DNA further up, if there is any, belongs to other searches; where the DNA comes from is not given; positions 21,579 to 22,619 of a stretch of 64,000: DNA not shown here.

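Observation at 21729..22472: PL7-type alginate lyase in a eukaryotic chromosome, a candidate horizontally acquired gene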

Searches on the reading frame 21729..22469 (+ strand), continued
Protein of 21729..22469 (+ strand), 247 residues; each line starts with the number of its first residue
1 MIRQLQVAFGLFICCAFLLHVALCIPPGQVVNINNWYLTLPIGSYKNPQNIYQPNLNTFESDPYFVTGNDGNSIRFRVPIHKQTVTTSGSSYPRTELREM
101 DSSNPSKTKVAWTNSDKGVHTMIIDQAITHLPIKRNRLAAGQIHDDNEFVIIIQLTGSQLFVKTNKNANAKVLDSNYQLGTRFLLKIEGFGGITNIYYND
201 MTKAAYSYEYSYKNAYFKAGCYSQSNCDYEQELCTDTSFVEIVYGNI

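Call 21: search_protein_families(library=pfam, proteins=[P0002, P0006, P0008, P0007, P0009, P0010, P0012], max_evalue=0.01)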
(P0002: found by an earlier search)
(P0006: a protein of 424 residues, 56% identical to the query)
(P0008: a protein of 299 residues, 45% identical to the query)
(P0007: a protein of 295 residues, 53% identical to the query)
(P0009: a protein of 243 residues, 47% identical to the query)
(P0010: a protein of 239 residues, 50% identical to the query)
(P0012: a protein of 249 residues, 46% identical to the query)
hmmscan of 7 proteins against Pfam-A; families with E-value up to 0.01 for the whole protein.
P0002 (291 aa): 1 family
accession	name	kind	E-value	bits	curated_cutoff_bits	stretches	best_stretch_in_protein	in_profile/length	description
PF08787.18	Alginate_lyase2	-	2.5e-36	126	29.7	1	31-254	1-225/225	Alginate lyase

P0006 (424 aa): 1 family
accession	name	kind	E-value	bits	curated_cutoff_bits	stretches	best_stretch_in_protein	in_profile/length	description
PF08787.18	Alginate_lyase2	-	3.1e-30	106.1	29.7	1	34-254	1-225/225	Alginate lyase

P0008 (299 aa): 1 family
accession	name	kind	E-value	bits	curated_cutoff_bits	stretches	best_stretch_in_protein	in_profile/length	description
PF08787.18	Alginate_lyase2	-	6.1e-37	128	29.7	1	30-250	1-225/225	Alginate lyase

P0007 (295 aa): 1 family
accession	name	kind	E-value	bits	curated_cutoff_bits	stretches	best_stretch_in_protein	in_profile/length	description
PF08787.18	Alginate_lyase2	-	1.4e-33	117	29.7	1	34-253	1-225/225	Alginate lyase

P0009 (243 aa): 1 family
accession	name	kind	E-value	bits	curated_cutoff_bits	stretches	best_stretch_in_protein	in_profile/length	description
PF08787.18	Alginate_lyase2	-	1.5e-40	139.8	29.7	1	31-242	3-225/225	Alginate lyase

P0010 (239 aa): 2 families
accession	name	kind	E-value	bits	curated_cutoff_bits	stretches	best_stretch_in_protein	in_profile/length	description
PF08787.18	Alginate_lyase2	-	3e-41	142.1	29.7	1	27-238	1-225/225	Alginate lyase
PF14099.13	Polysacc_lyase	-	0.0086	16.4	29.9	0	119-216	76-197/210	Polysaccharide lyase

P0012 (249 aa): 1 family
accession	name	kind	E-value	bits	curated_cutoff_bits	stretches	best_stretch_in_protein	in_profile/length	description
PF08787.18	Alginate_lyase2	-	8.3e-43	147.2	29.7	1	33-248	1-225/225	Alginate lyase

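Call 24: find_related_loci(query=P0002, collection=genome_contigs, flank=3000)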
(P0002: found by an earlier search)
Query P0002 (291 aa) in genome_contigs; peptide patterns used: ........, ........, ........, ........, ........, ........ (x = any residue, [..] = any of these).
37 stretches matched a pattern; 4 encode a relative of the query (tblastn E <= 1e-3); 4 distinct loci.
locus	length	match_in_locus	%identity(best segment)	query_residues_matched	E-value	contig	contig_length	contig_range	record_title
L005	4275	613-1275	41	24-254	3e-46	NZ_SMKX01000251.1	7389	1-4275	Kribbella antibiotica strain JCM 13523 NODE_251_length_7389_cov_41.1467, whole genome shotgun sequence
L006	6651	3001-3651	40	28-254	1e-43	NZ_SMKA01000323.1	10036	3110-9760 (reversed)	Kribbella albertanoniae strain JCM 30547 NODE_323_length_10036_cov_26.4396, whole genome shotgun sequence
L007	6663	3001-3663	39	24-254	5e-43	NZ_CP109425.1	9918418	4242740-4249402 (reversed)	Kribbella sp. NBC_01505 chromosome, complete genome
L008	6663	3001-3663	41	24-254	6e-46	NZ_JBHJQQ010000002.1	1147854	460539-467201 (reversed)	Kribbella sp. NPDC056345 NPDC056345_T3_E12.ctg-0002, whole genome shotgun sequence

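Call 26: find_homologous_proteins(query=L004:2389-3747:-, max_evalue=1e-10)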
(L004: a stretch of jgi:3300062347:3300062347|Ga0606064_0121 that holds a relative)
Query L004:2389-3747:- (452 aa): 5 proteins with E <= 1e-10 among 3596 candidates.
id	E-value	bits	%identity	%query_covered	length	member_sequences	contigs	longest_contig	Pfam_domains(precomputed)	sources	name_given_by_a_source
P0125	0.0e+0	1054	100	100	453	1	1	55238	-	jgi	jgi:predicted alpha/beta-fold hydrolase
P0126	2.7e-169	582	57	96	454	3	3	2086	-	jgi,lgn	jgi:predicted alpha/beta-fold hydrolase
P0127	2.2e-163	562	56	97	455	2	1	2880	-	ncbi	-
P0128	1.3e-63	233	33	95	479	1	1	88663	-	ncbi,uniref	ncbi:hypothetical protein AKO1_013615 [Acrasis kona]|uniref:Uncharacterized protein n=1 Tax=Acrasis 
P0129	2.9e-62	229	36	87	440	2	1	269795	-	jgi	jgi:hypothetical protein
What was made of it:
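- The second eukaryote's only named neighbour-gene hit is Acrasis kona, a heterolobosean, at 33% (call 26).
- Tried and rejected: Identifying the second eukaryote gave only a 33% hit to Acrasis kona for one neighbour gene (call 26), which is suggestive at most.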

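Call 33: find_encoding_contigs(protein=P0006, flank=6000, max_places=2)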
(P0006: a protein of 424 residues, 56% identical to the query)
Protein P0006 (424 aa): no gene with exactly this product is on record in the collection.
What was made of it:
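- Tried and rejected: P0006 could not be located on a contig (call 33).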

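Call 34: find_encoding_contigs(protein=P0008, flank=6000, max_places=3)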
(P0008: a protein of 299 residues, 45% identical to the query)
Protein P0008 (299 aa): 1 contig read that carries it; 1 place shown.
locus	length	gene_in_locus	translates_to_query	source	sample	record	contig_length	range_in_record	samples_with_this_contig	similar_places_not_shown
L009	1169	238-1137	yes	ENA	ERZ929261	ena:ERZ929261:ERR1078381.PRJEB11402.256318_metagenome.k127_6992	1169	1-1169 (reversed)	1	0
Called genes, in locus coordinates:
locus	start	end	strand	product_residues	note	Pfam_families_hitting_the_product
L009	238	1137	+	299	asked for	PF08787:Alginate_lyase2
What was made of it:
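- A paralogue from the sample that yielded the intact form is 100% identical to NEG-M's (call 34), so that sample holds a very close relative.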

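Call 38: find_encoding_contigs(protein=P0025, flank=5000, max_places=2)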
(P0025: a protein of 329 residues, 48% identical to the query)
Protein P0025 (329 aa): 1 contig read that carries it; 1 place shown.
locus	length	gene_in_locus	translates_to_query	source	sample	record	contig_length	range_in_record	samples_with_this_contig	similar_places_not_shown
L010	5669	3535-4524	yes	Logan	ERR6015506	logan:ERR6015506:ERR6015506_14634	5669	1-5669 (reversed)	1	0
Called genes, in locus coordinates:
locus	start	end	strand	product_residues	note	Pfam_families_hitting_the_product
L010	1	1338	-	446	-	?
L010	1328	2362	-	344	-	-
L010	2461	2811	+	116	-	-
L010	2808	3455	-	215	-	PF00027:cNMP_binding, PF13545:HTH_Crp_2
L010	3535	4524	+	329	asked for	PF08787:Alginate_lyase2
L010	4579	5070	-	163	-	-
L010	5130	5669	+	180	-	?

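Call 39: find_encoding_contigs(protein=P0011, flank=8000, max_places=2)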
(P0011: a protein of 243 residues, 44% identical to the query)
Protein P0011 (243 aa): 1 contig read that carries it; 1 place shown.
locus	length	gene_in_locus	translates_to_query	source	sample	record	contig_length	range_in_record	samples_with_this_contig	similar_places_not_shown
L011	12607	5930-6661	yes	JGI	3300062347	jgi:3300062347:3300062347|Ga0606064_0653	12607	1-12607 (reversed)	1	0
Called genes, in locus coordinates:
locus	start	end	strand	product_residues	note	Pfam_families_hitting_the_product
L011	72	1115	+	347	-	PF25210:Kelch_FKB95 (faint), PF13415:Beta-prop_FBX42, PF24681:Kelch_KLHDC2_KLHL20_DRC7, PF01344:Kelch_1 (faint), PF24981:Beta-prop_ATRN-LZTR1 (weak)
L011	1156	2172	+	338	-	PF13415:Beta-prop_FBX42, PF13854:Kelch_HCF, PF24681:Kelch_KLHDC2_KLHL20_DRC7, PF13964:Beta-prop_Calicin (weak), PF24981:Beta-prop_ATRN-LZTR1, PF01344:Kelch_1 (weak), PF13415:Beta-prop_FBX42, PF24981:Beta-prop_ATRN-LZTR1, +2 more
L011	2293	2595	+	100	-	-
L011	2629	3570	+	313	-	-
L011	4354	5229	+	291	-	PF00076:RRM_1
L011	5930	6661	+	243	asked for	PF08787:Alginate_lyase2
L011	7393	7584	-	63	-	-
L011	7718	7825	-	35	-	-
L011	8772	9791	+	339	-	PF01370:Epimerase, PF05368:NmrA (faint), PF07993:NAD_binding_4 (faint), PF08338:DUF1731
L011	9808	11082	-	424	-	PF03006:HlyIII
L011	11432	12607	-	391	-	PF01551:Peptidase_M23 (weak)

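Call 48: predict_structure(alignment_id=A3)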
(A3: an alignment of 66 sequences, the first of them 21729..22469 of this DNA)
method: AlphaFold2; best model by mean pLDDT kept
length: 247 residues; sequences in the alignment: 66
mean_pLDDT: 95.6   pTM: 0.88
mean pLDDT of the five models: 95.6, 94.8, 94.7, 94.2, 94.0
residues with pLDDT >= 90: 227; 70-90: 20; 50-70: 0; < 50: 0
segments of 3 or more residues with pLDDT < 50: none
pLDDT, mean of each block of 10 residues (from residue 1): 92 92 92 98 96 98 97 97 92 97 97 90 98 96 96 98 91 98 98 97 97 97 96 93 98
secondary structure, 60 per line:
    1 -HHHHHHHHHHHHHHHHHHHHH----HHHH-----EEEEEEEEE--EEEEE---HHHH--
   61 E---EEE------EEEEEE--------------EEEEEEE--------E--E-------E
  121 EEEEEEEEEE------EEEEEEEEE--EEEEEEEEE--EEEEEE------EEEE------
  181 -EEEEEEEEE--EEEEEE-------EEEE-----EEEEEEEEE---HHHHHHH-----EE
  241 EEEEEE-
elements in order: H2-22 H27-30 E36-44 E47-51 H55-58 E65-67 E74-79 E94-100 E120-130 E137-145 E148-156 E159-164 E171-174 E182-190 E193-198 E206-209 E215-223 H227-233 E239-246

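Call 50: search_protein_representatives(protein=window:21729-22469:+)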
Query: 247 residues. Proteins with E-value up to 0.001 (for the whole library): 1650; up to 1e-10: 868; up to 1e-30: 212. The best 150 are listed.
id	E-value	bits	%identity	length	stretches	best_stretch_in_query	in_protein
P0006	2.1e-82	292.6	57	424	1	11-244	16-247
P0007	5.7e-72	258.5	53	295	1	9-246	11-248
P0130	1.8e-55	204.5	48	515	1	22-245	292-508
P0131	9.7e-54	198.8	48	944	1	27-244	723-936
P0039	2.3e-53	197.5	48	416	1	27-243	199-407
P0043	6.1e-53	196.2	48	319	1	27-243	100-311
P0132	1.0e-51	192.2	48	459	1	26-244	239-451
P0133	1.5e-51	191.6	49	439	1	27-243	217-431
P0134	2.5e-51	190.9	46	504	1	26-243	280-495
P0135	2.2e-50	187.8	44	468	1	23-246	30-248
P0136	4.4e-50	186.8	47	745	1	26-246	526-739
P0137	5.6e-50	186.5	47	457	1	27-241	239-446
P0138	1.5e-49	185.0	45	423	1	21-244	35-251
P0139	2.3e-49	184.4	37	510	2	24-234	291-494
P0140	2.3e-48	181.2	48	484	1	26-245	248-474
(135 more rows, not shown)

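Call 52: fold_search(model_id=the predicted structure, library=pdb)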
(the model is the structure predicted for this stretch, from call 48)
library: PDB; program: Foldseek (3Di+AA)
matches with E <= 10: 1466; with E <= 0.001: 178
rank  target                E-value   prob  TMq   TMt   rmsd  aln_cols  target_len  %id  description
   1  1uai                  4.2e-23  1.00  0.83  0.92   1.6       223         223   34  Crystal Structure of the Alginate Lyase from Corynebacterium sp. (released 2004-07-27)
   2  5zqi                  2.5e-22  1.00  0.79  0.90   2.0       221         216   40  Alginate lyase AlgAT5 from Polysaccharide Lyase family 7 (released 2019-04-24)
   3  5xnr                  2.0e-16  1.00  0.78  0.51   2.9       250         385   29  Truncated AlyQ with CBM32 and alginate lyase domains (released 2018-06-13)
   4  2cws                  6.0e-15  1.00  0.71  0.77   3.6       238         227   24  Crystal structure at 1.0 A of alginate lyase A1-II', a member of polysaccharide lyase family-7 (released 2005-11-15)
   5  2zac_A                8.2e-15  1.00  0.71  0.77   2.9       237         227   26  Crystal Structure of Family 7 Alginate Lyase A1-II' Y284F in Complex with Product (MMG) (released 2008-05-27)
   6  2zab_A                1.1e-14  1.00  0.69  0.75   3.6       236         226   26  Crystal Structure of Family 7 Alginate Lyase A1-II' Y284F in Cmplex with Product (GGG) (released 2008-05-27)
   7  2zaa_A                9.4e-14  1.00  0.69  0.73   3.7       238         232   25  Crystal Structure of Family 7 Alginate Lyase A1-II' H191N/Y284F in Complex with Substrate (GGMG) (released 2008-05-27)
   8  2za9                  1.8e-13  1.00  0.69  0.75   3.7       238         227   26  Crystal Structure of Alginate lyase A1-II' N141C/N199C (released 2008-05-27)
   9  2z42                  3.0e-13  1.00  0.72  0.76   2.9       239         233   27  Crystal Structure of Family 7 Alginate Lyase A1-II' from Sphingomonas sp. A1 (released 2008-05-27)
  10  8wok_B                2.0e-12  1.00  0.69  0.62   4.7       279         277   19  Crystal structure of PL7 family alginate lyase AlyMc (released 2024-10-16)
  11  7nde                  2.6e-12  1.00  0.73  0.77   3.1       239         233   21  Trichoderma parareesei PL7A beta-glucuronan lyase (released 2022-03-02)
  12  8wok_A                2.6e-12  1.00  0.73  0.66   3.9       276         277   19  Crystal structure of PL7 family alginate lyase AlyMc (released 2024-10-16)
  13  4ozx                  1.3e-11  1.00  0.66  0.58   5.6       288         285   16  Crystal Structure of the alginate lyase from Klebsiella pneumoniae (released 2015-03-04)
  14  3zpy_A                2.0e-11  1.00  0.67  0.66   4.6       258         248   24  Crystal structure of the marine PL7 alginate lyase AlyA1 from Zobellia galactanivorans (released 2013-06-26)
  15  3zpy_B                2.7e-11  1.00  0.67  0.67   4.3       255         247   24  Crystal structure of the marine PL7 alginate lyase AlyA1 from Zobellia galactanivorans (released 2013-06-26)
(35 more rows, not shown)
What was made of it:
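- On Polysaccharide lyase family 7 (Pfam PF08787 Alginate_lyase2): AF2 pLDDT 95.6 and pTM 0.88 (call 48); Foldseek gives 1uai TM 0.92 and rmsd 1.6 A, and the top 42 hits are all PL7 or alginate-lyase entries (call 52).
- Closest known: Fungal PL7 lyases. Same: They are eukaryotic PL7 enzymes with the same fold (call 52).
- AF2 models a complete jelly roll with the neo-tail as a strand at pLDDT ~98, and Foldseek aligns all 223 residues of 1uai (calls 48, 52).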
